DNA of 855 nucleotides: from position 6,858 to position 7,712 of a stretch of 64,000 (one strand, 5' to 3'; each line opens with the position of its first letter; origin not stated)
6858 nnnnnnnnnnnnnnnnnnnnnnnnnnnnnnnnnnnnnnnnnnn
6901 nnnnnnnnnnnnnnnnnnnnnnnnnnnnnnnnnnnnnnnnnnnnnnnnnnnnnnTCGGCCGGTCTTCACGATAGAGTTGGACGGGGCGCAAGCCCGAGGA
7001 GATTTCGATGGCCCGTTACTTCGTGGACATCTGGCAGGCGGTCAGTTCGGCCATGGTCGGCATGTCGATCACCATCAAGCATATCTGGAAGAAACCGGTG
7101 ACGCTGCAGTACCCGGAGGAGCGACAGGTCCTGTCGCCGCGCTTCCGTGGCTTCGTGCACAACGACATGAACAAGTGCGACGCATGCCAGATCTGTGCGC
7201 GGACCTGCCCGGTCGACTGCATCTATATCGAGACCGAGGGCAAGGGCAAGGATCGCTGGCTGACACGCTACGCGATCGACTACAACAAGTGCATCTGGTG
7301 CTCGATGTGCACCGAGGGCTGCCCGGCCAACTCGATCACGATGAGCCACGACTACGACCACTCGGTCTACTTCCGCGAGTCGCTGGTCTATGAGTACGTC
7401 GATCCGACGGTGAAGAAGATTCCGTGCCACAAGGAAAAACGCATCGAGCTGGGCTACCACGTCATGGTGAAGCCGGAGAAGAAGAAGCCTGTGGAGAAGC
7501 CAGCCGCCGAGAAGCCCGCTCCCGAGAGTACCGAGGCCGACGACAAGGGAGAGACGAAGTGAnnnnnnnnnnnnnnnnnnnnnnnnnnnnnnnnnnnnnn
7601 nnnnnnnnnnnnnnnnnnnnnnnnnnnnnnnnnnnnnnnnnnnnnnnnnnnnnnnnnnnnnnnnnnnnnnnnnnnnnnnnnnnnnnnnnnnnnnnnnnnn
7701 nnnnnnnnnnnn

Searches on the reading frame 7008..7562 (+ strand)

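Call 40: search_protein_families(library=pfam, proteins=[window:7008-7562:+], max_evalue=0.0001)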
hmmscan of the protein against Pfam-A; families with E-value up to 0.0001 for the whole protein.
window:7008-7562:+ (184 aa): 8 families
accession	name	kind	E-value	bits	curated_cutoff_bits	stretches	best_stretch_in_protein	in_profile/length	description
PF12838.12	Fer4_7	-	1.1e-08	35.8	27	1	56-108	1-51/52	4Fe-4S dicluster domain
PF14697.11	Fer4_21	-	2.1e-08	34.6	35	0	52-73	36-58/59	4Fe-4S dicluster domain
PF12797.12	Fer4_2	-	2.8e-07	30.5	24.5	0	88-107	3-22/22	4Fe-4S binding domain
PF00037.32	Fer4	-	3.1e-07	30.4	21.1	0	53-73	4-24/24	4Fe-4S binding domain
PF13237.11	Fer4_10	-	5.9e-07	29.8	25.5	0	89-113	3-22/53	4Fe-4S dicluster domain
PF12837.12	Fer4_6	-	1.7e-06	28.1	25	0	90-110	4-24/24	4Fe-4S binding domain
PF13187.11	Fer4_9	-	5.6e-05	23.5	27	0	56-109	1-51/52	4Fe-4S dicluster domain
PF13183.11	Fer4_8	-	6.6e-05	23.8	27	0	93-119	3-29/68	4Fe-4S dicluster domain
